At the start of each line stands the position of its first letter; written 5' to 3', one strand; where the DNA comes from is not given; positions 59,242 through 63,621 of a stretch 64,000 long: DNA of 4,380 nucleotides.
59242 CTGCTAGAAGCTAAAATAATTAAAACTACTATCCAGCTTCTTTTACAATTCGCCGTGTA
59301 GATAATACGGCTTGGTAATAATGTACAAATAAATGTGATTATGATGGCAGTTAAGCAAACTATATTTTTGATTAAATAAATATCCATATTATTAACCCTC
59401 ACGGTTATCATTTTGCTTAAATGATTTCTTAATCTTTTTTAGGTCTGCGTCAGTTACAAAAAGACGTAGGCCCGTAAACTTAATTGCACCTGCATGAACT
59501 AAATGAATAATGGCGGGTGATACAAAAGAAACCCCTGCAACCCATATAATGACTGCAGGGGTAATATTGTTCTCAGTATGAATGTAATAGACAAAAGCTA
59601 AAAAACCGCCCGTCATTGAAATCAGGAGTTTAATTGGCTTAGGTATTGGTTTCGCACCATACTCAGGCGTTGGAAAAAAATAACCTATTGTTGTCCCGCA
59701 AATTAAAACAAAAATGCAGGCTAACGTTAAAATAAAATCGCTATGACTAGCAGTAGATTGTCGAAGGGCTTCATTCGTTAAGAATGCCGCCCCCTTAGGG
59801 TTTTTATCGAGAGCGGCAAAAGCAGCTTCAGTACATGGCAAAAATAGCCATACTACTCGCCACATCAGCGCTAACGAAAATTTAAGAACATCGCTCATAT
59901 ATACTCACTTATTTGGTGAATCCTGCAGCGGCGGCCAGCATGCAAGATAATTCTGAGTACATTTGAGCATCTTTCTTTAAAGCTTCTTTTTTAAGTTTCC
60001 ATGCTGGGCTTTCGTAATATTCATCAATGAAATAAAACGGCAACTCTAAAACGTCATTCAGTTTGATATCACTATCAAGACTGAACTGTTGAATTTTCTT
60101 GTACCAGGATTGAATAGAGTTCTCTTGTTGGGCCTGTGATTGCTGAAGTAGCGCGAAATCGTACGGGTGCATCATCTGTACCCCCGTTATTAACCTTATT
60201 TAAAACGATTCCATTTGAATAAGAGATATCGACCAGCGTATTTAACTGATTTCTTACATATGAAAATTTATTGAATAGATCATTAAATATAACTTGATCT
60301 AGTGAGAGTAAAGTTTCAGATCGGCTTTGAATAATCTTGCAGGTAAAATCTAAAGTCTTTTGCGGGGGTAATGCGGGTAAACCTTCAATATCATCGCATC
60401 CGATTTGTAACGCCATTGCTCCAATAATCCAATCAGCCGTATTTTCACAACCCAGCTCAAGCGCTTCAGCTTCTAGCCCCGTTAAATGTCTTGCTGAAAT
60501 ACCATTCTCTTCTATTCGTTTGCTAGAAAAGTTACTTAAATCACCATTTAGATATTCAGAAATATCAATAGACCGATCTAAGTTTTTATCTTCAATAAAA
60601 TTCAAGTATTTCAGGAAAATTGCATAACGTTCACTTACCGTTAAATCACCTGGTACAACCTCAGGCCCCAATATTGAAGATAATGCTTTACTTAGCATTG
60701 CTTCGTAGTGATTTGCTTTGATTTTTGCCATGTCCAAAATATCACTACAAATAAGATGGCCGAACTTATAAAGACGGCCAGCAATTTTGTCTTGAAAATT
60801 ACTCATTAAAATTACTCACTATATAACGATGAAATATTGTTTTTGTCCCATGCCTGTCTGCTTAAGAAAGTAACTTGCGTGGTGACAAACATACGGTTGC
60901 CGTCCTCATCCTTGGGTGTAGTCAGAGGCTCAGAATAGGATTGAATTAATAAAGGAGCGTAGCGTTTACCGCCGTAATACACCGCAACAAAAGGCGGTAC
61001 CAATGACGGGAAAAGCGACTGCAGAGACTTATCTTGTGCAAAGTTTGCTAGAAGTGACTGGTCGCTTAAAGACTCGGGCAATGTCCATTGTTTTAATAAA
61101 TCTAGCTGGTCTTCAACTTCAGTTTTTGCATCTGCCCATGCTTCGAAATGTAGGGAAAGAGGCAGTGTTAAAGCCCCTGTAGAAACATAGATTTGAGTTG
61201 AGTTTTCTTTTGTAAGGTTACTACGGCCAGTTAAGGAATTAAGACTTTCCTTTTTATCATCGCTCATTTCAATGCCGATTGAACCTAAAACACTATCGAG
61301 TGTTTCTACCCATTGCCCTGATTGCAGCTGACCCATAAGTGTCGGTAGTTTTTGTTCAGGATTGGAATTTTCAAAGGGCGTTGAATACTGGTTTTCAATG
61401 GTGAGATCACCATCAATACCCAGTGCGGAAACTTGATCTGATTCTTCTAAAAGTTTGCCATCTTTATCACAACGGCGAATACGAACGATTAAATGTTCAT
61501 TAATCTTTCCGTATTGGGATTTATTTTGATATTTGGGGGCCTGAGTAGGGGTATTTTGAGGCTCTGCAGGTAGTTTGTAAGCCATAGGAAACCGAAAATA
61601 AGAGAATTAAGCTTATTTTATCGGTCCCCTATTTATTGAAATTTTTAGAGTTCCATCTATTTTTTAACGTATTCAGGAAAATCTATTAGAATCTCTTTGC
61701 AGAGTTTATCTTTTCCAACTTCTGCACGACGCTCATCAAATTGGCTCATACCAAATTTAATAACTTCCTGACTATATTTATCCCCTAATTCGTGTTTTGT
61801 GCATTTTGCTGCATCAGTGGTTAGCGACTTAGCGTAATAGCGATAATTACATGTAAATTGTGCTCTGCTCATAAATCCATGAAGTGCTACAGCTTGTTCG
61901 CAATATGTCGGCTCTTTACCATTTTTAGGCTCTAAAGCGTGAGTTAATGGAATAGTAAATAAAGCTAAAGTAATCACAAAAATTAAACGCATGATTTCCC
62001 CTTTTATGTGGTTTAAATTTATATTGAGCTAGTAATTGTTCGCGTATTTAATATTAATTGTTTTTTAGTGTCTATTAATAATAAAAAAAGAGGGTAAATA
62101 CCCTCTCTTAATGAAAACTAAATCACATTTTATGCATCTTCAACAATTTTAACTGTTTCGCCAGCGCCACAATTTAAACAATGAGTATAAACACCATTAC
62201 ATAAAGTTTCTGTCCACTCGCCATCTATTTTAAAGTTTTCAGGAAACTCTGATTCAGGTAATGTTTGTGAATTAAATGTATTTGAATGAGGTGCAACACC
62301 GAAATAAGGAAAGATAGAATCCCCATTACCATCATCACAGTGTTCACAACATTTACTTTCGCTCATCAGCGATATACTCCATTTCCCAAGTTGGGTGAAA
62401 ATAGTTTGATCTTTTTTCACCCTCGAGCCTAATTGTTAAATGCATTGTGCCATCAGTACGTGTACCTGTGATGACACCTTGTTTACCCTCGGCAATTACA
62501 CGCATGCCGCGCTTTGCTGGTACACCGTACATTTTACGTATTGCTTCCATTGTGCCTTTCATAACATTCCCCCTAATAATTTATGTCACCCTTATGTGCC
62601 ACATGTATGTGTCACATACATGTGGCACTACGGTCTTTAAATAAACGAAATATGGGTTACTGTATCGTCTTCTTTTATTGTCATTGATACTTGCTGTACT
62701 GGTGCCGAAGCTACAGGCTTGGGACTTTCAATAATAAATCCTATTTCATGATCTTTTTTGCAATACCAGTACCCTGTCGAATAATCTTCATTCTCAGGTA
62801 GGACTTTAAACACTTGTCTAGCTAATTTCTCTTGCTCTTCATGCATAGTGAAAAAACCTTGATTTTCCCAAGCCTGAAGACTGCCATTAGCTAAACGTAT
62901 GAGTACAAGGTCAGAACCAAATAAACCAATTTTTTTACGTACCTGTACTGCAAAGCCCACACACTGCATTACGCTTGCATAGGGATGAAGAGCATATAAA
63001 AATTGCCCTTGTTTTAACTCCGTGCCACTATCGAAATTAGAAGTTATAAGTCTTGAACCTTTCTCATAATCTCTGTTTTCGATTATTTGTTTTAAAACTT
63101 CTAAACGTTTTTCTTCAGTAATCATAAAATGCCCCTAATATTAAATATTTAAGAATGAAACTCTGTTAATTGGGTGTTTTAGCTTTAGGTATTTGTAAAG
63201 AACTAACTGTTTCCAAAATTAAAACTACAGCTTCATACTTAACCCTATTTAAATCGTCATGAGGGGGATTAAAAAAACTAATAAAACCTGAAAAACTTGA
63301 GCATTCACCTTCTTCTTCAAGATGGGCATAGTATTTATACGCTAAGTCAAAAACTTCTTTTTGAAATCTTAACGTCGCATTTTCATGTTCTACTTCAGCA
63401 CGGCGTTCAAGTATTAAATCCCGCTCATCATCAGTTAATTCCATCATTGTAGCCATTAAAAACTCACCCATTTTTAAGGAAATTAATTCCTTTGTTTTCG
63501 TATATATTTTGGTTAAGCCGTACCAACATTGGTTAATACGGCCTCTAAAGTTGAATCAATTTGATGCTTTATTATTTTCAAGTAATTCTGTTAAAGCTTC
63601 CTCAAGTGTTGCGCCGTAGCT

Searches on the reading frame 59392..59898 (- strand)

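Call 69: search_protein_families(library=phrogs, proteins=[window:59392-59898:-], max_evalue=0.001)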
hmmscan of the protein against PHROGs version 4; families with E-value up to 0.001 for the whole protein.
window:59392-59898:- (168 aa): 2 families
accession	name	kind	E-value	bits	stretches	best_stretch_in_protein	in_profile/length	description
phrog_20669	-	unknown function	8.1e-82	273.8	1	1-164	1-161/162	-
phrog_16201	-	unknown function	2.1e-11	45.2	1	47-136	31-119/148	-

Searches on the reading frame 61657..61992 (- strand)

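Call 52: search_protein_families(library=phrogs, proteins=[window:61657-61992:-], max_evalue=0.001)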
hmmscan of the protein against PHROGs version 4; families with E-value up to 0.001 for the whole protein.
window:61657-61992:- (111 aa): 1 family
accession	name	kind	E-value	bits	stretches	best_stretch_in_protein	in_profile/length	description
phrog_13528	-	unknown function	7.6e-55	184.8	1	1-111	1-113/113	-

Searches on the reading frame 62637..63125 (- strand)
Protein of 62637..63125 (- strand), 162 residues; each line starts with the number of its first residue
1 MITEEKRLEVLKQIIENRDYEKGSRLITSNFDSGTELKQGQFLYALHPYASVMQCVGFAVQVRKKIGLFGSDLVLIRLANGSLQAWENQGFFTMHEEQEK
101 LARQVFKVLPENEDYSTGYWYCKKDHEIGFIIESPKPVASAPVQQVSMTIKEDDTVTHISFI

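Call 69: search_protein_families(library=phrogs, proteins=[window:62637-63125:-], max_evalue=0.001)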
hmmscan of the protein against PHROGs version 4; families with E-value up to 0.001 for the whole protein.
window:62637-63125:- (162 aa): 1 family
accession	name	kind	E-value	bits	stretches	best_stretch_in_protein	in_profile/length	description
phrog_33619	-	unknown function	4.7e-70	235.6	1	1-162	1-162/162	-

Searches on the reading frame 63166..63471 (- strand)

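Call 69: search_protein_families(library=phrogs, proteins=[window:63166-63471:-], max_evalue=0.001)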
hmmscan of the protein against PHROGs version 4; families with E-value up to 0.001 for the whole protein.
window:63166-63471:- (101 aa): 1 family
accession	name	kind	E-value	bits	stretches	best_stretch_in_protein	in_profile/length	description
phrog_18280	-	unknown function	3.5e-21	76.5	1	9-98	3-92/95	-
